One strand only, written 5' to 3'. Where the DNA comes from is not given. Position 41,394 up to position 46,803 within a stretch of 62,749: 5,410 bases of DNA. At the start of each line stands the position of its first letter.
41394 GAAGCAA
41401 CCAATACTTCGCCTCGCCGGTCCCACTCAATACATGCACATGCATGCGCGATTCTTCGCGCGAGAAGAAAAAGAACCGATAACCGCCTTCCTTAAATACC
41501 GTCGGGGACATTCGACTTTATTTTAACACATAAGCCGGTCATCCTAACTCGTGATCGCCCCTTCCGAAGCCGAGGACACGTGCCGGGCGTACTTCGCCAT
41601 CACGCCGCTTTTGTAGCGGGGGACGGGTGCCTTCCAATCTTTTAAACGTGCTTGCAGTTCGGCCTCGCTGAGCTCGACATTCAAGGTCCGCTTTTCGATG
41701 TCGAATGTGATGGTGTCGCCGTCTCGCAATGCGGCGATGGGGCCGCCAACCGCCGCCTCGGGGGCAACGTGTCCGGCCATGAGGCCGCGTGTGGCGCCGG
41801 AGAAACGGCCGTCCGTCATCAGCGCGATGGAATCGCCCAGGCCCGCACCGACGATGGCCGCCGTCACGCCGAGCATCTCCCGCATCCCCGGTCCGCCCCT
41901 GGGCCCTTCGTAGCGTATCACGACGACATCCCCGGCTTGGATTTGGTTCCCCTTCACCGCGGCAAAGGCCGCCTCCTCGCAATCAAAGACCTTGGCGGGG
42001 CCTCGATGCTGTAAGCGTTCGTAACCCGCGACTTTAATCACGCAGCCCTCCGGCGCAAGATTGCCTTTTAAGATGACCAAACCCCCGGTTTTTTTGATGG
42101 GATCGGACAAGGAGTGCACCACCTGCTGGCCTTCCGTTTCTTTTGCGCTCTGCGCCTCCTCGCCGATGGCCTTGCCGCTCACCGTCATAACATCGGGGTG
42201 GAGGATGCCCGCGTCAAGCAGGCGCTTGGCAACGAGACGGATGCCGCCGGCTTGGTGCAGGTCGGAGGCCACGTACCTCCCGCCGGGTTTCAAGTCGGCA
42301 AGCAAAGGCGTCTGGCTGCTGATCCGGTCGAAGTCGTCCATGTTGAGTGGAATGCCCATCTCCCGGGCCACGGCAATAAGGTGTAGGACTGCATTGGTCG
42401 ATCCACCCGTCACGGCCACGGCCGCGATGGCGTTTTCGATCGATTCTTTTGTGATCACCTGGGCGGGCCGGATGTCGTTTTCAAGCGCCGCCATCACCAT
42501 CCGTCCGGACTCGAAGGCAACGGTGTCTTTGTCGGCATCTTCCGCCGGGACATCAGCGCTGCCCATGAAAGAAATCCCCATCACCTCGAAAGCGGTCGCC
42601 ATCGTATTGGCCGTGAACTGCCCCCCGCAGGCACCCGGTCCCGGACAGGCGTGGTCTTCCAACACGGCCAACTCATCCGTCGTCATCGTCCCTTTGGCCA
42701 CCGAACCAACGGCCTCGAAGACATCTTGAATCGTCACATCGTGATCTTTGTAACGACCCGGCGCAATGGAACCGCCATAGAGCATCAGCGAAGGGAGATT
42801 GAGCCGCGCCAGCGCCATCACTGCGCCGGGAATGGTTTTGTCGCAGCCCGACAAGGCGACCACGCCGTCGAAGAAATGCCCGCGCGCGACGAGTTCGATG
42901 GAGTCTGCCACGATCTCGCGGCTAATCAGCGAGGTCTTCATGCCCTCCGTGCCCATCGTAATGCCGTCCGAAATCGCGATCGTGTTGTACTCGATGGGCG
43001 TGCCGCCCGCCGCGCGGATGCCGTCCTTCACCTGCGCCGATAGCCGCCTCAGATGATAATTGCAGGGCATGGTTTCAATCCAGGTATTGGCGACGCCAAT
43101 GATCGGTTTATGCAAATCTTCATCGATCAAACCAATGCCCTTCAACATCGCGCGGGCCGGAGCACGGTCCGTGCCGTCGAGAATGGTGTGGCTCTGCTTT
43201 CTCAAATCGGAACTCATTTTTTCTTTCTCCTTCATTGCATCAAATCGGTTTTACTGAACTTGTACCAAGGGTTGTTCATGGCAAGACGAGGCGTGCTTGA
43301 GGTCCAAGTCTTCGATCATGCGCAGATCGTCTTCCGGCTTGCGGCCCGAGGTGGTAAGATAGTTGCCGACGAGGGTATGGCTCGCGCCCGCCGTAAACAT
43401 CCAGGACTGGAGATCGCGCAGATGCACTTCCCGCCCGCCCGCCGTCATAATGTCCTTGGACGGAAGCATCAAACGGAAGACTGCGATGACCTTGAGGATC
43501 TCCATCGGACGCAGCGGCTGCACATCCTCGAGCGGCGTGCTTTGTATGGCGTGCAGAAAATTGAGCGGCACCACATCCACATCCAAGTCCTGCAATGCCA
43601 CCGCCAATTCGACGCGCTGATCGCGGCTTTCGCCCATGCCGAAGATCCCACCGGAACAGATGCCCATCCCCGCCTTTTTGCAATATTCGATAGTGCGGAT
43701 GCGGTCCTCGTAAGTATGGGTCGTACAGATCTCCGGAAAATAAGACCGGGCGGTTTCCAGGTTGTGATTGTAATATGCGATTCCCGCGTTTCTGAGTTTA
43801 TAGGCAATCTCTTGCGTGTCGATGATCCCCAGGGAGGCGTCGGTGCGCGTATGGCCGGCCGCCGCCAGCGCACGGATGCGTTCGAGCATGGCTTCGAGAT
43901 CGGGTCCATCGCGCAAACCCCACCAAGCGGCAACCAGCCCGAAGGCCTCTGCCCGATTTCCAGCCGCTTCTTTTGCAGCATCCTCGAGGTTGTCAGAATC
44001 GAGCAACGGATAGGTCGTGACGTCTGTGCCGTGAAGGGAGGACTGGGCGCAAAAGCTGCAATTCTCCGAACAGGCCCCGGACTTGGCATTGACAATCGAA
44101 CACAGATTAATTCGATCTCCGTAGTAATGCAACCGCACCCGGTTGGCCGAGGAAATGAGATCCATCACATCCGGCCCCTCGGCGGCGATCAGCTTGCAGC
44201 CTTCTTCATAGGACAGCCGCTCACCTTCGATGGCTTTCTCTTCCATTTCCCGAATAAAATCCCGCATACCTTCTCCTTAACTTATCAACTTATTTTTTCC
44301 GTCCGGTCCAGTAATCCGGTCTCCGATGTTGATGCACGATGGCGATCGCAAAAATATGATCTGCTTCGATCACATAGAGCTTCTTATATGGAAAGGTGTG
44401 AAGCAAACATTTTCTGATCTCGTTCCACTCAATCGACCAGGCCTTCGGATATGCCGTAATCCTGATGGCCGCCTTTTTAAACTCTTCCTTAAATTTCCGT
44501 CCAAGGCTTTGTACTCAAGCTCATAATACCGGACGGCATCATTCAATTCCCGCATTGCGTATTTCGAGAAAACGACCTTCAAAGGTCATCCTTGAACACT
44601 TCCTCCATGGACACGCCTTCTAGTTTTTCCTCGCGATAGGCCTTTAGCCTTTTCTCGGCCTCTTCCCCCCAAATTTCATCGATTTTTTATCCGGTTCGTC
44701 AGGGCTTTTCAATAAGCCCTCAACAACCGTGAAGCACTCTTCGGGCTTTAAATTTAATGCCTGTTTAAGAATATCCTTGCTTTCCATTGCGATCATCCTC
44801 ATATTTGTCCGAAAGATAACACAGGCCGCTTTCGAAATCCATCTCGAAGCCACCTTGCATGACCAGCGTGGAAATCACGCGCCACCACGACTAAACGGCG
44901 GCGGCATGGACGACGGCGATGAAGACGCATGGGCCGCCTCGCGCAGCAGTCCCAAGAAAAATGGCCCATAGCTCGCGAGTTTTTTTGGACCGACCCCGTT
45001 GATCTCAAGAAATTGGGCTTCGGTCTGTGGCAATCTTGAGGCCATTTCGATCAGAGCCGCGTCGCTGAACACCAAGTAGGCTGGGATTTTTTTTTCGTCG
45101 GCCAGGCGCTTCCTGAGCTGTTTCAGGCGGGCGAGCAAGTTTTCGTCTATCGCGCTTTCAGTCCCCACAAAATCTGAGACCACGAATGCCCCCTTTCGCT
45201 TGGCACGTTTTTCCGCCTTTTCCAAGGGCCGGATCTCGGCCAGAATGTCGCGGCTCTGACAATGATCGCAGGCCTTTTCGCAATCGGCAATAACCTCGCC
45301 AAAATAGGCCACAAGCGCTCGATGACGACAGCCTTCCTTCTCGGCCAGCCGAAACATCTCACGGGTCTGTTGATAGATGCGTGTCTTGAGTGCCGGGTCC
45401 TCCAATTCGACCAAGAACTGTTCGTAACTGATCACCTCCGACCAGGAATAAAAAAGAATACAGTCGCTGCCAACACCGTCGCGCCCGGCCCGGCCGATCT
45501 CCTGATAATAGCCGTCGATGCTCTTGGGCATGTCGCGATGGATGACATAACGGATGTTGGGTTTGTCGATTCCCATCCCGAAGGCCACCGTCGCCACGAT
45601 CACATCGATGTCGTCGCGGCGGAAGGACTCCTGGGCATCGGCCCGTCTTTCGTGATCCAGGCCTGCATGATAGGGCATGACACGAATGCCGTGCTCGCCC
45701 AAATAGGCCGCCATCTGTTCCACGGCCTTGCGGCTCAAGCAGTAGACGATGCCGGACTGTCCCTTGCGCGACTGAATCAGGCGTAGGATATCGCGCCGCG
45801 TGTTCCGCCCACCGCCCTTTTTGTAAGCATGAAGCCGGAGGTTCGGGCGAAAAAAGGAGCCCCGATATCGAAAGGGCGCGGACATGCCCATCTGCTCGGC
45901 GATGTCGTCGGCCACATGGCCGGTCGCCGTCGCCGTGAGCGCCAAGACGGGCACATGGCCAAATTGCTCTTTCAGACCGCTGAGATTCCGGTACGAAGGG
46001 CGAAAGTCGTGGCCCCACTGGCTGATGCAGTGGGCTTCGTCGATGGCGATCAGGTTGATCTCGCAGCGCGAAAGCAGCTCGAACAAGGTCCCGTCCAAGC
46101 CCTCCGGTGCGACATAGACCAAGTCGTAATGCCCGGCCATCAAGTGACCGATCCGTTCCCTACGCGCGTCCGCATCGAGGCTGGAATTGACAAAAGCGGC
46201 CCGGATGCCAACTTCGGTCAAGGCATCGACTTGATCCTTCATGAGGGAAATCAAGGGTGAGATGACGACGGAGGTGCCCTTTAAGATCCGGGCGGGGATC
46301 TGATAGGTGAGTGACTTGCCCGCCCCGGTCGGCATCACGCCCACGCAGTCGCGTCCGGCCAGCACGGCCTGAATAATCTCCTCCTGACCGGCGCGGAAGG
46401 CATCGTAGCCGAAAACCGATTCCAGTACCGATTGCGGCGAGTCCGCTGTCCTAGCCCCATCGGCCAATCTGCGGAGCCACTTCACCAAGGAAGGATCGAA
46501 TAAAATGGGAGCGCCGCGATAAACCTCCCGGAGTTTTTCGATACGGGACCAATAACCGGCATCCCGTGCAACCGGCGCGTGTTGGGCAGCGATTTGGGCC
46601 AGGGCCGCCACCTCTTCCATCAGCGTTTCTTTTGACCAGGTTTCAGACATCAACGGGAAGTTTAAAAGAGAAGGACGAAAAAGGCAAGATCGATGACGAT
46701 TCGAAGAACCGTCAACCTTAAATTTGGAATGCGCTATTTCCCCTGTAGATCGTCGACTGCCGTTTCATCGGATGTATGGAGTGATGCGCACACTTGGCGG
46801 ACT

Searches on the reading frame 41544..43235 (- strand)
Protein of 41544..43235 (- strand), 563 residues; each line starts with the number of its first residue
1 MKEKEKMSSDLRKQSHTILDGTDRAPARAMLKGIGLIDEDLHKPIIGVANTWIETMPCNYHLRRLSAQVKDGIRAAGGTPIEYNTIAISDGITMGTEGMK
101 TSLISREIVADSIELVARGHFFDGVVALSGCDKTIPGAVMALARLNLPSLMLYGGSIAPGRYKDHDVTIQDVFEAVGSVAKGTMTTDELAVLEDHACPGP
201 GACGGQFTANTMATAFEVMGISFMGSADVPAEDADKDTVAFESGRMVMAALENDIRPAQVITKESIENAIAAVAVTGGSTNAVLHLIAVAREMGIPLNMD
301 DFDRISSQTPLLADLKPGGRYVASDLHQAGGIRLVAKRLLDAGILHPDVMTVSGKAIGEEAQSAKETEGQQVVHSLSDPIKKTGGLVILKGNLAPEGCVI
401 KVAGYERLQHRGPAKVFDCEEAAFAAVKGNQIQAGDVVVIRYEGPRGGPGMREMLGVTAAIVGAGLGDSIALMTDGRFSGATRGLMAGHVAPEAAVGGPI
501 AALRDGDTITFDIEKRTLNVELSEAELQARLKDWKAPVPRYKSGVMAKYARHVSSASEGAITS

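Call 11: search_protein_families(library=pfam, proteins=[window:41544-43235:-], max_evalue=0.001)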
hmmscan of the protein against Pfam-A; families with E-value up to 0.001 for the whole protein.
window:41544-43235:- (563 aa): 2 families
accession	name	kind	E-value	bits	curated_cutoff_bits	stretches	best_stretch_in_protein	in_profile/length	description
PF00920.27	ILVD_EDD_N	-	7e-128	426.7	27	1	43-359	1-315/316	Dihydroxy-acid/6-phosphogluconate dehydratase N-terminal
PF24877.1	ILV_EDD_C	-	4.5e-77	258.2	27.7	1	371-560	1-191/191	Dihydroxy-acid/6-phosphogluconate dehydratase C-terminal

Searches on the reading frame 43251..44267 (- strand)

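Call 11: search_protein_families(library=pfam, proteins=[window:43251-44267:-], max_evalue=0.001)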
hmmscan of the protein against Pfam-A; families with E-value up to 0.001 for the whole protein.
window:43251-44267:- (338 aa): 2 families
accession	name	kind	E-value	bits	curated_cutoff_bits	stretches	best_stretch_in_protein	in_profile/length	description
PF06968.18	BATS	-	6.5e-27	94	22.2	1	234-323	1-87/88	Biotin and Thiamin Synthesis associated domain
PF04055.27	Radical_SAM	-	1.4e-19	71.3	29.5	1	64-222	5-163/166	Radical SAM superfamily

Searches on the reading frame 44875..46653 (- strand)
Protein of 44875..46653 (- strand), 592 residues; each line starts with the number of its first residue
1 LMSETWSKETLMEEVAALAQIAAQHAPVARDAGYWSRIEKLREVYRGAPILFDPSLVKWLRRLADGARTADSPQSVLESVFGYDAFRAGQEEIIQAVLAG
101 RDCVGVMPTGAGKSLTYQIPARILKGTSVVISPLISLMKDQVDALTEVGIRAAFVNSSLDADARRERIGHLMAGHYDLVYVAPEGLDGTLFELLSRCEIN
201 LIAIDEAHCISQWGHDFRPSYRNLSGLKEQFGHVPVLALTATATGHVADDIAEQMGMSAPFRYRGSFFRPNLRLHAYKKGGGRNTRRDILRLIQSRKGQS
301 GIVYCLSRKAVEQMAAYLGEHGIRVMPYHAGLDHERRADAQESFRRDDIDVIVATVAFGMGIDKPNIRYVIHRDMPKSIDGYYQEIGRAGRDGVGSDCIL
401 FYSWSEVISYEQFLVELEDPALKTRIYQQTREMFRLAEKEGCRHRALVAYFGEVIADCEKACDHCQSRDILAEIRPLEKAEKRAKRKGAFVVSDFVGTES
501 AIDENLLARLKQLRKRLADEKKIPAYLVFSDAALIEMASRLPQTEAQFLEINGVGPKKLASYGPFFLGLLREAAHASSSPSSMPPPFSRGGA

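Call 12: search_protein_families(library=pfam, proteins=[window:44875-46653:-], max_evalue=0.001)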
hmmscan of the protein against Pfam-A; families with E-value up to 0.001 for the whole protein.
window:44875-46653:- (592 aa): 5 families
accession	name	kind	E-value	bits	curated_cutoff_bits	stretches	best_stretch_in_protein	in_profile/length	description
PF00270.35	DEAD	-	4e-26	92.2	26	1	88-249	2-165/167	DEAD/DEAH box helicase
PF00271.37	Helicase_C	-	2.4e-24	86.1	23.5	1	288-393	5-110/110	Helicase conserved C-terminal domain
PF00570.28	HRDC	-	5.6e-21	74.7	23.8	1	504-569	2-67/68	HRDC domain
PF16124.10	RecQ_Zn_bind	-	1.3e-09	39.1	25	1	418-466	16-66/66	RecQ zinc-binding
PF04851.21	ResIII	-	4.6e-07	30.3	22.5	1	86-243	4-162/164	Type III restriction enzyme, res subunit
